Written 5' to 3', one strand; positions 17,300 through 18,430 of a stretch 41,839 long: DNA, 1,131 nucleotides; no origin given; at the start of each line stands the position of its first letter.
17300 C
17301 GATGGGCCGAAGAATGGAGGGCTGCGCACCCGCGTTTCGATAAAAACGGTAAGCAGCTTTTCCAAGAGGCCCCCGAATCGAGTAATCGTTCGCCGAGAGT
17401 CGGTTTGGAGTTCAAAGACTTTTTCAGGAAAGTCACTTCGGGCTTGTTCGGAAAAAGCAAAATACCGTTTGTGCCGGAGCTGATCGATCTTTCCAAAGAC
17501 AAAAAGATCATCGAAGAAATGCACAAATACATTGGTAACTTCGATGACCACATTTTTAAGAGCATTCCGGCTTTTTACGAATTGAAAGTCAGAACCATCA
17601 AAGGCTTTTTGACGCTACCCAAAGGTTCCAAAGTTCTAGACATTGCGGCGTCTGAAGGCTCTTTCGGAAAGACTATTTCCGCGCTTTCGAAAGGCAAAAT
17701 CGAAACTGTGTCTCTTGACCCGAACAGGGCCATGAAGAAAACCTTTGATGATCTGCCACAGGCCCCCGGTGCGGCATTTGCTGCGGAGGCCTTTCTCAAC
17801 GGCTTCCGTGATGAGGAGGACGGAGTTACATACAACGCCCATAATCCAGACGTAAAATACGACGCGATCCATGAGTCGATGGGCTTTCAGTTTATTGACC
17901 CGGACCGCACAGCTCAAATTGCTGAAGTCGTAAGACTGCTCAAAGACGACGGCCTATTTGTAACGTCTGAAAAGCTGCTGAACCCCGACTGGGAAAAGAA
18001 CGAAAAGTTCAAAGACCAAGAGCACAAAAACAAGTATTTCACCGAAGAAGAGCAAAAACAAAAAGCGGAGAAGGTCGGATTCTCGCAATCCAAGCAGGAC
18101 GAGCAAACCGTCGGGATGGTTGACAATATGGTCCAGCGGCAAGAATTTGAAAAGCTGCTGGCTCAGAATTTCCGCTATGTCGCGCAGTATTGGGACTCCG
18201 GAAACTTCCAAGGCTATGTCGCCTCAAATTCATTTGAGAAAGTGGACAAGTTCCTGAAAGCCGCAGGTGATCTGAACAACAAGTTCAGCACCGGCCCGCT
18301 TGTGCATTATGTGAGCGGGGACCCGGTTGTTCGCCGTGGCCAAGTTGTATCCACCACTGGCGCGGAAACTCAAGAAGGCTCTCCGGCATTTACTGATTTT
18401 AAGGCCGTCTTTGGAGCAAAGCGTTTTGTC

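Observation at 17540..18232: Full-length CmoA-like (carboxy-SAM synthase-like) domain embedded in the giant virion protein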

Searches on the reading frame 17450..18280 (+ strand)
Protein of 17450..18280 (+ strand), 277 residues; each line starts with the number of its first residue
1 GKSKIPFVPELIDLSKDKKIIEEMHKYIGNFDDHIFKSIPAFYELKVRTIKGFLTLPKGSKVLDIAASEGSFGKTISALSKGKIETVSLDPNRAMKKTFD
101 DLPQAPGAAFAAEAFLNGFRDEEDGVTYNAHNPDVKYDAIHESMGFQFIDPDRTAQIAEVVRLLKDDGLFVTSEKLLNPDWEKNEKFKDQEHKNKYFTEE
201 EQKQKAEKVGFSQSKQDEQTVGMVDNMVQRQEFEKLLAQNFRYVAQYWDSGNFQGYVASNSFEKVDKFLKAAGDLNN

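Call 4: search_protein_families(library=pfam, proteins=[window:17540-18232:+], max_evalue=1)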
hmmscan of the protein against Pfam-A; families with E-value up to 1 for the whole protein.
window:17540-18232:+ (231 aa): 3 families
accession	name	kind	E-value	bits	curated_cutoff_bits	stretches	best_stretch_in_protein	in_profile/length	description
PF08242.18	Methyltransf_12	-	0.00029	22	30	1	33-140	1-98/98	Methyltransferase domain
PF13649.12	Methyltransf_25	-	0.0012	20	27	1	32-138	1-97/97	Methyltransferase domain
PF08241.18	Methyltransf_11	-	0.009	17.1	21.2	1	52-141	18-94/95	Methyltransferase domain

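Call 5: search_protein_families(library=ncbifam, proteins=[window:17540-18232:+], max_evalue=1)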
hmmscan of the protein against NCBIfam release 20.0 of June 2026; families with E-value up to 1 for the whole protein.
window:17540-18232:+ (231 aa): 7 families
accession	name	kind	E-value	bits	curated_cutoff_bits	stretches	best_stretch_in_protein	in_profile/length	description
NF045667.1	MTase_DVU1556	equivalog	0.00081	18.9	155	1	121-190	98-169/213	DVU_1556 family methyltransferase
TIGR00740.1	TIGR00740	equivalog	0.0017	18.1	193.3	1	1-175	25-195/239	carboxy-S-adenosyl-L-methionine synthase CmoA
TIGR02072.1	BioC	equivalog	0.002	17.9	184.95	1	103-191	94-181/244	malonyl-ACP O-methyltransferase BioC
NF041537.1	ArsM_AhpD_UU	exception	0.02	13.7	510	1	97-156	136-194/345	arsenite methyltransferase/AhpD domain selenoprotein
NF001240.0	PRK00216.1-1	equivalog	0.044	12.8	378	1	26-142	61-168/251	bifunctional demethylmenaquinone methyltransferase/2-methoxy-6-polyprenyl-1,4-benzoquinol methylase UbiE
NF041820.1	daptide_MTase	equivalog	0.054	12.9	175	1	122-185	122-190/243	daptide-type RiPP biosynthesis methyltransferase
NF040539.1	AST_met_ArsM_2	exception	0.33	10.8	240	0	106-143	128-164/262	putative arsinothricin biosynthesis methyltransferase ArsM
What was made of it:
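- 19 bits against a cutoff of 193 bits (call 5).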

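Call 7: search_solved_structures(query=window:17540-18232:+, max_evalue=10, show_alignments=3)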
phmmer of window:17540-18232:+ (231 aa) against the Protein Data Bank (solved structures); distinct sequences matched with E-value up to 10: 11.
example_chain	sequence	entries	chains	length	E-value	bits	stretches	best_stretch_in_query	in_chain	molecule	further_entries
9fcy_A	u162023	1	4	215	0.18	14.6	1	103-168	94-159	SAM-dependent methyltransferase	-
9fcd_A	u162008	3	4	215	0.18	14.6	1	103-168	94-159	SAM-dependent methyltransferase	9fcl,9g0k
9fcx_A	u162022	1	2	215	0.19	14.6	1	103-168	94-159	SAM-dependent methyltransferase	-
9fd3_A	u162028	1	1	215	0.22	14.4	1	103-167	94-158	SAM-dependent methyltransferase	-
1vlm_A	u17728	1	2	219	0.23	14.3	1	117-186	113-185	SAM-dependent methyltransferase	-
9fcq_A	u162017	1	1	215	0.24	14.3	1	103-168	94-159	SAM-dependent methyltransferase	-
9fcu_A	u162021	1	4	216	0.24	14.2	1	103-168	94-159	SAM-dependent methyltransferase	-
9fcs_A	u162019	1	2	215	0.3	13.9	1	103-167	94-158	SAM-dependent methyltransferase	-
8rdl_A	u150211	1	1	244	1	12.2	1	3-59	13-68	ToxA protein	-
4pt1_A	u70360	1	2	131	1.4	11.7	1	105-189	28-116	Odorant-binding protein 1d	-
2bng_A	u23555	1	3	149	1.6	11.5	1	67-123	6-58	MB2760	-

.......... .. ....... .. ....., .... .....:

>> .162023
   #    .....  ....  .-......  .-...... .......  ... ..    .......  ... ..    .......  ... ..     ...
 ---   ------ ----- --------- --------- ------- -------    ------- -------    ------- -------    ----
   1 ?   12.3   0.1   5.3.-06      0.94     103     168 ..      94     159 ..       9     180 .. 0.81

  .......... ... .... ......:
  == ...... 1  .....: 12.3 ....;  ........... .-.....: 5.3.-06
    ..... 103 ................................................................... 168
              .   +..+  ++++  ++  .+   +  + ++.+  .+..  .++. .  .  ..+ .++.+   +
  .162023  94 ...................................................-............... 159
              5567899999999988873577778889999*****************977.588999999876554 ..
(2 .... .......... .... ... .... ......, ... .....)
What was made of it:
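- Closest known: CysG/BelI. Different: The His-His of the CysG/BelI His-His-Asp metal site corresponds to Q932-F933 here (call 7).
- Tried and rejected: PDB phmmer gave E>=0.18 (call 7).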

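Call 8: find_homologous_proteins(query=window:17450-18280:+, max_evalue=0.001)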
Query window:17450-18280:+ (277 aa): 4 proteins with E <= 0.001 among 1031 candidates.
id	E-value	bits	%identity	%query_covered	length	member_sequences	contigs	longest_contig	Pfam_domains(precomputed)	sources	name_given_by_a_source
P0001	1.2e-67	246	48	100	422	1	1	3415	PF13489.13,PF08241.19,PF08242.19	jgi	jgi:SAM-dependent methyltransferase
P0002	3.6e-62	228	42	100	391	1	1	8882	PF13489.13,PF13649.13,PF08241.19,PF08242.19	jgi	jgi:SAM-dependent methyltransferase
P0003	6.2e-62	227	45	94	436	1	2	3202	PF08241.19,PF08242.19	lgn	-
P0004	2.6e-32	130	38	91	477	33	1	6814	-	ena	-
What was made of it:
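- Tried and rejected: The word-indexed homologue search found only 4 relatives (call 8).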

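Call 19: search_protein_representatives(alignment_id=A1)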
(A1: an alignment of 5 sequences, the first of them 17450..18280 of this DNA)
Query: 5 sequences, 400 profile positions. Proteins with E-value up to 0.001 (for the whole library): 795; up to 1e-10: 506; up to 1e-30: 356. The best 150 are listed.
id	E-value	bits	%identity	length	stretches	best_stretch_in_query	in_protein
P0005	5.1e-153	526.1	-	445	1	18-400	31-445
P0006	1.2e-135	468.9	-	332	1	28-344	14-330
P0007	1.2e-131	455.8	-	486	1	20-363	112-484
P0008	3.0e-125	434.6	-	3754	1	30-367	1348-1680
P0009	6.3e-125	433.6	-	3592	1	33-346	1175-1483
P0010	1.0e-124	432.9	-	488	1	7-363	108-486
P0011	2.8e-124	431.5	-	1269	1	18-345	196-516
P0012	1.8e-123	428.8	-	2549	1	31-342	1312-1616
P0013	2.1e-123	428.6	-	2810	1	27-344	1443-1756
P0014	1.6e-122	425.7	-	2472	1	35-349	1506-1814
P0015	6.9e-122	423.6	-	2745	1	30-348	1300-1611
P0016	7.8e-122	423.4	-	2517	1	28-345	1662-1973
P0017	2.0e-121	422.1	-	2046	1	32-347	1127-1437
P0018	1.7e-120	419.0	-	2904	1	31-346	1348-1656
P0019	2.4e-120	418.5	-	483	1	17-374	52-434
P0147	4.1e-76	272.8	-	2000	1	35-339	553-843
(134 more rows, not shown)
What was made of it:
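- Tried and rejected: The exhaustive search found 795 (call 19).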

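Call 30: search_solved_structures(query=A2, max_evalue=1, show_alignments=3)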
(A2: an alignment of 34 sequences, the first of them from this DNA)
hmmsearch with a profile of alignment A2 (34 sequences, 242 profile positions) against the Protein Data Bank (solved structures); distinct sequences matched with E-value up to 1: 15.
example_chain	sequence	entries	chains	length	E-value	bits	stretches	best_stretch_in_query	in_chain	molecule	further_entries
1im8_A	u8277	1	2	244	3.8e-08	36.5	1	11-193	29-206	YecO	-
4iwn_A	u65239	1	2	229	8.1e-07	32.2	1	11-193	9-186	tRNA (cmo5U34)-methyltransferase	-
4gek_A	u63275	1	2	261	1.2e-06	31.6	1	11-205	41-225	tRNA (cmo5U34)-methyltransferase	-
9fce_A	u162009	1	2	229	0.002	21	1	11-158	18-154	SAM dependent methyltransferase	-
9e72_A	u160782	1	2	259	0.0036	20.2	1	39-169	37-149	HvrF methyltransferase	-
9fcy_A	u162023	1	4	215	0.018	17.9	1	19-165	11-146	SAM-dependent methyltransferase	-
9fd3_A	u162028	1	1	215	0.019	17.9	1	19-165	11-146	SAM-dependent methyltransferase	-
9fcd_A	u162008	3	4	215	0.019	17.9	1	19-165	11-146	SAM-dependent methyltransferase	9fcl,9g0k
9fcx_A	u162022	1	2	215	0.019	17.8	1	19-165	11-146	SAM-dependent methyltransferase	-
9fcu_A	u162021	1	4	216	0.028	17.3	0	19-165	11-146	SAM-dependent methyltransferase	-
9fcs_A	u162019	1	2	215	0.033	17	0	19-164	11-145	SAM-dependent methyltransferase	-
9fcq_A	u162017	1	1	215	0.037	16.9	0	19-164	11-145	SAM-dependent methyltransferase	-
1xxl_A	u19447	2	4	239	0.094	15.6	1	40-159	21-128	YcgJ protein | ycgJ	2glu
3dp7_A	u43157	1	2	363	0.52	13.1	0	28-92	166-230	SAM-dependent methyltransferase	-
3dli_A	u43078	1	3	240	0.93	12.3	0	38-112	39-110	methyltransferase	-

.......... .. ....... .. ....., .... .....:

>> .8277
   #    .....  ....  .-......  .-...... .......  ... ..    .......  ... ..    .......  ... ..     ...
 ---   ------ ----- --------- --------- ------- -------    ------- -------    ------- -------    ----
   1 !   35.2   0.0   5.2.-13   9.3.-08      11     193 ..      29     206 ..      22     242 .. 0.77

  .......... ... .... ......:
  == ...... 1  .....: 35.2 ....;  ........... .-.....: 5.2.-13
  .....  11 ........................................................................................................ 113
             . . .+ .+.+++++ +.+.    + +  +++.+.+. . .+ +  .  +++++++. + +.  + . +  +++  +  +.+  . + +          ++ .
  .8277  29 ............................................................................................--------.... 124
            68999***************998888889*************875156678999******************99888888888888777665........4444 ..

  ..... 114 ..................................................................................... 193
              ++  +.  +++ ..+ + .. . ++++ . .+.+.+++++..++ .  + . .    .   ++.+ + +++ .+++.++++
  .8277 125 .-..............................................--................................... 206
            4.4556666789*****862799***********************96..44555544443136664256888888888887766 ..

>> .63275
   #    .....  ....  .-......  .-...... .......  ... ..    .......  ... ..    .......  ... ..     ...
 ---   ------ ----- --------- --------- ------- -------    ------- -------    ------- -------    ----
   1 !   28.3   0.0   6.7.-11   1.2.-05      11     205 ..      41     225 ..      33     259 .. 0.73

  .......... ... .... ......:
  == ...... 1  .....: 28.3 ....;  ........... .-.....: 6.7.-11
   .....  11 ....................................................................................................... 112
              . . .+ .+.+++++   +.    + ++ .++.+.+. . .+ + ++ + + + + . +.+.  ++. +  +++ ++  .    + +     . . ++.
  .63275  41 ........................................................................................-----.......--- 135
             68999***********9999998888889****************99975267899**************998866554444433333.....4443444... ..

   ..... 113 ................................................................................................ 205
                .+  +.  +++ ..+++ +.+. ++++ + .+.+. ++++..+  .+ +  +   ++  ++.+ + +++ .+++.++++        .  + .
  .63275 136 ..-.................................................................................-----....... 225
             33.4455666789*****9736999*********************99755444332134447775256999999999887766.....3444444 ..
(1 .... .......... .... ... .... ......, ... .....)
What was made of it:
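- Closest known: CysG/BelI. Different: The sequence signal is much weaker than to CmoA (E 2e-3 to 0.02; call 30).
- Checked: The next hits are BelI at 2e-3 and CysG at 0.02 (call 30).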

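Call 39: predict_structure(alignment_id=A2)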
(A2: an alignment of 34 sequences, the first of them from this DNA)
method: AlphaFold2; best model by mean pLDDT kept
length: 246 residues; sequences in the alignment: 34
mean_pLDDT: 92.1   pTM: 0.90
mean pLDDT of the five models: 92.1, 92.0, 91.8, 91.8, 91.3
residues with pLDDT >= 90: 207; 70-90: 23; 50-70: 4; < 50: 12
segments of 3 or more residues with pLDDT < 50: 191-202
pLDDT, mean of each block of 10 residues (from residue 1): 97 92 97 98 96 98 97 95 98 97 92 98 94 96 98 96 93 92 74 40 77 98 98 97 96
secondary structure, 60 per line:
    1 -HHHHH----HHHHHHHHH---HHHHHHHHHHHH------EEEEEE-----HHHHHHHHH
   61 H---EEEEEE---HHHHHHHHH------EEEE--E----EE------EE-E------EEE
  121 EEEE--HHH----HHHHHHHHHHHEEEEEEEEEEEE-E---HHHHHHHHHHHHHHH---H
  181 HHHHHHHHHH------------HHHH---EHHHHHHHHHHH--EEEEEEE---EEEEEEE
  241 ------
elements in order: H2-6 H11-19 H23-34 E41-46 H52-61 E65-70 H74-82 E89-92 E118-124 H134-144 E145-156 H162-176 H180-190 H203-206 H211-221 E224-230 E234-240
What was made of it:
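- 17540..18232 (+): CmoA-like class I methyltransferase core, aa 816-1046 (the finding). AF2 model of aa 805-1050: pLDDT 92, pTM 0.90 (call 39).
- On CmoA (carboxy-SAM synthase, TIGR00740 equivalog): AF2 pLDDT 92 (call 39).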

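Call 41: fold_search(model_id=the predicted structure, library=pdb)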
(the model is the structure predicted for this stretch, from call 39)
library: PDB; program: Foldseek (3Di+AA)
matches with E <= 10: 1984; with E <= 0.001: 660
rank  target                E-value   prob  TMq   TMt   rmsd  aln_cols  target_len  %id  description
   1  9fcy_A                6.2e-12  1.00  0.68  0.78   3.3       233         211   18  CysG(N-16)-R21K mutant in complex with SAH from Kitasatospora cystarginea (released 2024-08-21)
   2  9fcy_B                6.2e-12  1.00  0.68  0.77   3.4       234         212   18  CysG(N-16)-R21K mutant in complex with SAH from Kitasatospora cystarginea (released 2024-08-21)
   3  9fd3                  2.5e-11  1.00  0.66  0.76   4.2       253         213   18  CysG(N-16)-D190N mutant in complex with SAH from Kitasatospora cystarginea (released 2024-08-21)
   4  9fcs_A                2.5e-11  1.00  0.66  0.75   4.4       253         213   18  CysG(N-16)-H122N mutant in complex with SAH from Kitasatospora cystarginea (released 2024-08-21)
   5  9fcu_A                2.8e-11  1.00  0.66  0.76   4.3       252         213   18  CysG(N-16)-H121A mutant in complex with SAH from Kitasatospora cystarginea (released 2024-08-21)
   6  9fcl                  3.4e-11  1.00  0.66  0.76   3.6       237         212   19  CysG(N-16) in complex with SAM from Kitasatospora cystarginea (released 2024-08-21)
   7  9fcx_A                4.3e-11  1.00  0.66  0.75   3.6       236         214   19  CysG(N-16)-H121N mutant in complex with SAH from Kitasatospora cystarginea (released 2024-08-21)
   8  9fcq                  4.3e-11  1.00  0.67  0.76   4.2       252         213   18  CysG(N-16)-H122A mutant in complex with SAH from Kitasatospora cystarginea (released 2024-08-21)
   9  4iwn_B                4.6e-11  1.00  0.64  0.69   4.5       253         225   17  Crystal structure of a putative methyltransferase CmoA in complex with a novel SAM derivative (released 2013-05-29)
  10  3dtn_B                5.2e-11  1.00  0.70  0.80   3.7       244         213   15  Crystal structure of putative Methyltransferase-MM_2633 from Methanosarcina mazei . (released 2008-09-09)
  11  9g0k_A                7.6e-11  1.00  0.68  0.77   3.7       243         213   19  CysG(N-16) in complex with SAH (metal free, cocrystallization in presence of EDTA) from Kitasatospora cystarginea (released 2024-07-17)
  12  4gek_A                7.6e-11  1.00  0.64  0.68   4.6       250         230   16  Crystal Structure of wild-type CmoA from E.coli (released 2012-10-10)
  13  4iwn_A                9.8e-11  1.00  0.67  0.71   5.2       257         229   16  Crystal structure of a putative methyltransferase CmoA in complex with a novel SAM derivative (released 2013-05-29)
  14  4gek_G                1.5e-10  1.00  0.64  0.68   4.6       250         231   16  Crystal Structure of wild-type CmoA from E.coli (released 2012-10-10)
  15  3dtn_A                1.6e-10  1.00  0.70  0.78   3.9       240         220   14  Crystal structure of putative Methyltransferase-MM_2633 from Methanosarcina mazei . (released 2008-09-09)
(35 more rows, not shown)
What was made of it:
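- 17540..18232 (+): Foldseek neighbours: CysG, MM_2633, CmoA and BelI, TM 0.64-0.70 (call 41).
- On CmoA (carboxy-SAM synthase, TIGR00740 equivalog): CmoA structures are among the top Foldseek hits, TM 0.64-0.67 (call 41).
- Closest known: CysG/BelI. Same: Best structural neighbours: TM 0.64-0.70, E 6e-12 to 3e-10 (call 41).
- The closest structures all act on small molecules under a closed helical lid, and the model keeps both lid helices (calls 39, 41).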

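Call 46: search_dna_similar(query=window:17450-18280:+, collection=phages, mode=protein, max_rows=40, max_evalue=0.00001)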
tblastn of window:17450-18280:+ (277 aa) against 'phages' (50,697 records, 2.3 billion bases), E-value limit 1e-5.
Records with a match: 1; places in all: 1; records where one place covers at least 80% of the query: 1.
Best place of each record, by identity: <60% 1.
By first word of the organism name: Maribacter 1.
By host as written in the record: Maribacter halichondriae 1.
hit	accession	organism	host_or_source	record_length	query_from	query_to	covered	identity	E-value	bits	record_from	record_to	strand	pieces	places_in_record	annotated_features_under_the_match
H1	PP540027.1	Maribacter phage Panino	Maribacter halichondriae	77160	26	277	91%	40.2%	8e-42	158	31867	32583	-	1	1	tRNA methyltransferase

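Call 47: get_annotated_region(hit=H1, flank=12000)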
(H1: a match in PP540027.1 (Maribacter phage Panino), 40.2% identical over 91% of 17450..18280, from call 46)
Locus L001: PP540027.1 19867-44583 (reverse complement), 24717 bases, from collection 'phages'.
description: Maribacter phage Panino, complete genome.
organism: Maribacter phage Panino (NCBI taxid 3135610)
taxonomy: Viruses; Duplodnaviria; Heunggongvirae; Uroviricota; Caudoviricetes
host: Maribacter halichondriae; source: Halichondria panicea sponge tissue; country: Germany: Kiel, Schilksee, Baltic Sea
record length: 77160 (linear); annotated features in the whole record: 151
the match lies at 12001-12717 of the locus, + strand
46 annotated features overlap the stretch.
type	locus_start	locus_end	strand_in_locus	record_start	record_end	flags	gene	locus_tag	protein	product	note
CDS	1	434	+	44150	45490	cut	-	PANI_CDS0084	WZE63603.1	virion structural protein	head and packaging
CDS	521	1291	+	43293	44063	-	-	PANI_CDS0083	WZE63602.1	hypothetical protein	-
CDS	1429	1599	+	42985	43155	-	-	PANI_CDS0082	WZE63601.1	hypothetical protein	-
CDS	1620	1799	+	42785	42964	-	-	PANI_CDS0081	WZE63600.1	hypothetical protein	-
CDS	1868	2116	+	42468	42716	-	-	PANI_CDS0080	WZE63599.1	hypothetical protein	-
CDS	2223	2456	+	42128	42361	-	-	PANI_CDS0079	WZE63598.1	hypothetical protein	-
CDS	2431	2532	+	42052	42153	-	-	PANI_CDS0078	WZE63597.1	hypothetical protein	-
CDS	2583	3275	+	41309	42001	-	-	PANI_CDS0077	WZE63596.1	virion structural protein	head and packaging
CDS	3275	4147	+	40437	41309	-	-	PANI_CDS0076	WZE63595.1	virion structural protein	head and packaging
CDS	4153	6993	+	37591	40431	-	-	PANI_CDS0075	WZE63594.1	virion structural protein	head and packaging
CDS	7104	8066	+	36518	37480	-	-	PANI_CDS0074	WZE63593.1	hypothetical protein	-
CDS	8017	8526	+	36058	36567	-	-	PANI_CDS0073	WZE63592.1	hypothetical protein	-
CDS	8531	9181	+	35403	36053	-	-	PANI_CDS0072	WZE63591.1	virion structural protein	head and packaging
CDS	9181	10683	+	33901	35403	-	-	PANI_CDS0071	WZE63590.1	hypothetical protein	-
CDS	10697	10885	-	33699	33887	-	-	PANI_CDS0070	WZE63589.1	hypothetical protein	-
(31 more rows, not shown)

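Call 49: search_protein_families(library=pfam, proteins=[P0008, P0009, P0012], max_evalue=0.001)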
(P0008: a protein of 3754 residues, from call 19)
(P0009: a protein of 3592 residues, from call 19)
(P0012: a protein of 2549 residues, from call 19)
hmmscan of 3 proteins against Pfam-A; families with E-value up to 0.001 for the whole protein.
P0008 (3754 aa): 8 families
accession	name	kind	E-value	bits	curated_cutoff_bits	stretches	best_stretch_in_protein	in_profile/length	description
PF18760.7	ART-PolyVal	-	4.2e-11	44.2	31.2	1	1783-1942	8-135/140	ADP-Ribosyltransferase in polyvalent proteins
PF00583.31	Acetyltransf_1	-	4.1e-10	40.4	20.7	1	2394-2448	38-93/116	Acetyltransferase (GNAT) family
PF13508.13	Acetyltransf_7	-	4.5e-07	30.6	27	0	2392-2448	6-62/84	Acetyltransferase (GNAT) domain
PF08241.18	Methyltransf_11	-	8.7e-06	26.7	21.2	1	1432-1538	1-94/95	Methyltransferase domain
PF13649.12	Methyltransf_25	-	4.1e-05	24.6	27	1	1432-1535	2-97/97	Methyltransferase domain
PF14542.12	Acetyltransf_CG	-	4.8e-05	23.8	30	0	2395-2447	6-57/80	GCN5-related N-acetyl-transferase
PF11697.13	DUF3293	-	5.1e-05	24.2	25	1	2926-2984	14-73/73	Protein of unknown function (DUF3293)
PF01209.24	Ubie_methyltran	-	0.00012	22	20.1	1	1424-1541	44-153/233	ubiE/COQ5 methyltransferase family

P0009 (3592 aa): 5 families
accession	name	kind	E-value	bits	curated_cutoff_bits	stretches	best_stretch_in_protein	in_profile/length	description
PF18760.7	ART-PolyVal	-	7.5e-23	82.3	31.2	1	1741-1994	1-140/140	ADP-Ribosyltransferase in polyvalent proteins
PF11697.13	DUF3293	-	7.7e-11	42.9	25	1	3043-3110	1-71/73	Protein of unknown function (DUF3293)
PF13649.12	Methyltransf_25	-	8.7e-06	26.8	27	1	1256-1361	1-97/97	Methyltransferase domain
PF08241.18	Methyltransf_11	-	8.2e-05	23.6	21.2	1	1258-1364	2-94/95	Methyltransferase domain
PF08242.18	Methyltransf_12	-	0.00023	22.3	30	0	1257-1363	1-98/98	Methyltransferase domain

P0012 (2549 aa): 7 families
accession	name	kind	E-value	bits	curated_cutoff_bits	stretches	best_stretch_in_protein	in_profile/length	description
PF23802.1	DUF7178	-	4.6e-12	46.7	27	1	2192-2417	23-187/193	Family of unknown function (DUF7178)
PF00583.31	Acetyltransf_1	-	1.2e-07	32.4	20.7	1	1646-1706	33-95/116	Acetyltransferase (GNAT) family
PF08241.18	Methyltransf_11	-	1.8e-07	32.1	21.2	1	1395-1502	1-95/95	Methyltransferase domain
PF13649.12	Methyltransf_25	-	1.3e-06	29.4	27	1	1394-1498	1-97/97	Methyltransferase domain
PF13847.12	Methyltransf_31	-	3.7e-05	23.9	27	1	1390-1522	3-128/145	Methyltransferase domain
PF13489.12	Methyltransf_23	-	4.2e-05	23.8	27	1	1389-1511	21-128/164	Methyltransferase domain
PF13508.13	Acetyltransf_7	-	0.00024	21.8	27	0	1652-1705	9-63/84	Acetyltransferase (GNAT) domain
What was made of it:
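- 15095..24865 (+): Giant ORF of 3256 aa; a polyvalent-type internal or ejection protein. Related giants carry ART-PolyVal, GNAT, DUF3293 and DUF7178 domains (call 49).
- Closest known: Polyvalent proteins of phages and conjugative elements. Same: Relatives combine this domain with ART-PolyVal and GNAT (call 49).
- It is fused in relatives to the protein-modifying ART-PolyVal and GNAT domains (call 49).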
